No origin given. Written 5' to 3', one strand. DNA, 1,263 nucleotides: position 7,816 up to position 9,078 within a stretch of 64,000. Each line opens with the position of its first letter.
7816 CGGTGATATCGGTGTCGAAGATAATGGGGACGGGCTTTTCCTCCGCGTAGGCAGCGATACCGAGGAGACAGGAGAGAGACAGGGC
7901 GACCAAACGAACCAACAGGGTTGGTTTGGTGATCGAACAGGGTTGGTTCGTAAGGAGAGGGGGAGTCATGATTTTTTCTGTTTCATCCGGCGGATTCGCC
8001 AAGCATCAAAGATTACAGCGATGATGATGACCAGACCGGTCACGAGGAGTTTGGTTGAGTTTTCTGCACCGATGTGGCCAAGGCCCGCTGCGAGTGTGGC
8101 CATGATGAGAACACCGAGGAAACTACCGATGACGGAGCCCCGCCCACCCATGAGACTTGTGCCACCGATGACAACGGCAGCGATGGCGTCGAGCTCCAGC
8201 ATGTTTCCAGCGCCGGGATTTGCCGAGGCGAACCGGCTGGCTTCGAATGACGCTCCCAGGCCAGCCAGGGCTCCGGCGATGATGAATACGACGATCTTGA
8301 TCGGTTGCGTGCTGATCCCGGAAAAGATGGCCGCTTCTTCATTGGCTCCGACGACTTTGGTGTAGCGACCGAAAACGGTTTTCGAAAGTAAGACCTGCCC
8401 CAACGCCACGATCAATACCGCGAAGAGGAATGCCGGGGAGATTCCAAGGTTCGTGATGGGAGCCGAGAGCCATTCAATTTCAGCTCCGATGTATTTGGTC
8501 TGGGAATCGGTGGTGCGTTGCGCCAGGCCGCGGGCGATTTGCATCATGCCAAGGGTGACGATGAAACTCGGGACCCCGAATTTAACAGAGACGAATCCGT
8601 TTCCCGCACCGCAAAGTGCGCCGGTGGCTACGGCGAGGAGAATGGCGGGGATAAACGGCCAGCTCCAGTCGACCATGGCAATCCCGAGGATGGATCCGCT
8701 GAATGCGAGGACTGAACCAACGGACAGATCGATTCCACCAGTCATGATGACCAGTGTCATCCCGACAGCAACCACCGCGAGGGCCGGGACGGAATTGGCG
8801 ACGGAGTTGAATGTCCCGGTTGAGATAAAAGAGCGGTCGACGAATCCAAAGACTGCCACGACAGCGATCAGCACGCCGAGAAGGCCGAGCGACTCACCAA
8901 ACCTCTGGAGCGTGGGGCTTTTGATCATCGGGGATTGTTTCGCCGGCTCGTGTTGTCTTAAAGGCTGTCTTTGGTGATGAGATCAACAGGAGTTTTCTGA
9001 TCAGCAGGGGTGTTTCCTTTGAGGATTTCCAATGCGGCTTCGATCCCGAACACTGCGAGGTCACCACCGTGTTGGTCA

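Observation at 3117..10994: LacI-headed locus: orphan sugar-type SBP + permease (no ATPase) followed by three secreted nucleoside-hydrolase-fold domains and a sulfatase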

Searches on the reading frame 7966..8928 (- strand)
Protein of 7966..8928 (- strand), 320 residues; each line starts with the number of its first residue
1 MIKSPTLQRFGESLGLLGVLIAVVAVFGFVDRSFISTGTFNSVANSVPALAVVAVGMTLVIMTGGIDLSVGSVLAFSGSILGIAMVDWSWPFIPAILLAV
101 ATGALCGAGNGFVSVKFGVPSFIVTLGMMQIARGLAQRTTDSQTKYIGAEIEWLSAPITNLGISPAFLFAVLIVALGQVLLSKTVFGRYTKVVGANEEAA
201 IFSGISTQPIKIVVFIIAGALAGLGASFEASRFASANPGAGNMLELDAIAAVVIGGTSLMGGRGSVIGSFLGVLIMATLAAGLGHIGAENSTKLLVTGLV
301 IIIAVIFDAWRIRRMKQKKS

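Call 4: search_protein_families(library=pfam, proteins=[window:7966-8928:-], max_evalue=0.01)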
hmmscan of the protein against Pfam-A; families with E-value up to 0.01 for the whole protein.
window:7966-8928:- (320 aa): 1 family
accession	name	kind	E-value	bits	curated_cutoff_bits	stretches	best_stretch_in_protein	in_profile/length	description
PF02653.21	BPD_transp_2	-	1.2e-43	149.6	26.8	1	42-305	4-269/269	Branched-chain amino acid transport system / permease component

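Call 5: search_protein_families(library=ncbifam, proteins=[window:7966-8928:-], max_evalue=0.01)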
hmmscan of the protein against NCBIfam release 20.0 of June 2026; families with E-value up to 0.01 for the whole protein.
window:7966-8928:- (320 aa): 14 families
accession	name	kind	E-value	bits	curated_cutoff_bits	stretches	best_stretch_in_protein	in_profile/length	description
NF040906.3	GguB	equivalog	1.5e-58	198.9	450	2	166-313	226-374/375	multiple monosaccharide ABC transporter permease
NF007067.0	PRK09512.1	equivalog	3.3e-54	184.3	398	1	19-309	25-318/321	ribose ABC transporter permease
NF008441.0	PRK11285.1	equivalog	2.7e-51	174.6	378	1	7-316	23-331/333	L-arabinose ABC transporter permease AraH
NF008630.0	PRK11618.1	equivalog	3.2e-41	141.7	363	1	22-308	18-309/331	galactofuranose ABC transporter, permease protein YjfF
NF007252.0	PRK09699.1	equivalog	4e-41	141.4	396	1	9-308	21-321/326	D-allose ABC transporter permease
NF011961.0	PRK15432.1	equivalog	1.7e-40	139.3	388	1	19-318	13-313/344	autoinducer 2 ABC transporter permease LsrC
NF007014.0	PRK09478.1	equivalog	9.5e-40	136.9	386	1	9-312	11-332/336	galactose/methyl galactoside ABC transporter permease MglC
NF041862.1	YtfT_transport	equivalog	3.1e-38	131.8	535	1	42-318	58-334/339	galactofuranose ABC transporter, ATP-binding protein YtfT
NF011612.1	PRK15038.1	equivalog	1.1e-30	106.9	500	1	13-314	5-311/322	autoinducer 2 ABC transporter permease LsrD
NF047929.1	ABC_B6_perm_2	equivalog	2.5e-08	33.5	400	1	70-231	82-251/337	putative B6 ABC transporter permease subunit 2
TIGR03408.1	urea_trans_UrtC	equivalog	1.5e-07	31.5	296.2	1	168-306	173-304/313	urea ABC transporter permease subunit UrtC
TIGR03409.1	urea_trans_UrtB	equivalog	3.4e-06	26.9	250.3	1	121-303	100-277/291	urea ABC transporter permease subunit UrtB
NF008450.0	PRK11301.1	subfamily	2.4e-05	23.9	366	1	168-308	266-401/418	high-affinity branched-chain amino acid ABC transporter permease LivM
TIGR03727.1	urea_t_UrtC_arc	equivalog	0.0017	17.3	575.55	0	105-306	188-333/369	urea ABC transporter, permease protein UrtC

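Call 74: find_related_loci(query=A3, collection=metagenome_contigs, flank=6000)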
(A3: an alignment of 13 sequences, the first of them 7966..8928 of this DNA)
Query A3 (320 aa) in metagenome_contigs; peptide patterns used: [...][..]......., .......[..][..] (x = any residue, [..] = any of these).
600 stretches matched a pattern (row limit reached: there are more); 591 encode a relative of the query (tblastn E <= 1e-3); the best 80 are kept; 80 distinct loci.
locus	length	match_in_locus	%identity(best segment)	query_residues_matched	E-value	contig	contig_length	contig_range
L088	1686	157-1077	55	10-317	9e-106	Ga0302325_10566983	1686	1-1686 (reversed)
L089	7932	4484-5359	55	26-318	3e-96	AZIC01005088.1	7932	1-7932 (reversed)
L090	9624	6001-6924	51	10-318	3e-94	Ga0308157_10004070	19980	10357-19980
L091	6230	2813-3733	53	3-310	5e-94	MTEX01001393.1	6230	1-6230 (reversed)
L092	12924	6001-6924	51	12-320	3e-92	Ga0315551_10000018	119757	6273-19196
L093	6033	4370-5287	54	8-313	2e-90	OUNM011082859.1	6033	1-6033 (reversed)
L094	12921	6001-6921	51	3-310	1e-89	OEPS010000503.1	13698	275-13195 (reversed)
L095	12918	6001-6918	50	10-316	9e-89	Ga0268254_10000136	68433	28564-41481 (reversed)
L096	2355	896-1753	54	27-313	3e-91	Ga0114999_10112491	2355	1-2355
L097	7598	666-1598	50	10-320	8e-87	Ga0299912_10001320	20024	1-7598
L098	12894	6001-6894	51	12-310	1e-86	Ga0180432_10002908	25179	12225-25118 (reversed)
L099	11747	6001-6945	51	3-318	2e-86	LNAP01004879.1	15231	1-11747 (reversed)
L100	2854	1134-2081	50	4-318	3e-87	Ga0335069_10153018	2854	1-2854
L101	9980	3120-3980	52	26-313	8e-85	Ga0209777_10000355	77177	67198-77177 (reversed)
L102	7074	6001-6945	50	3-318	1e-83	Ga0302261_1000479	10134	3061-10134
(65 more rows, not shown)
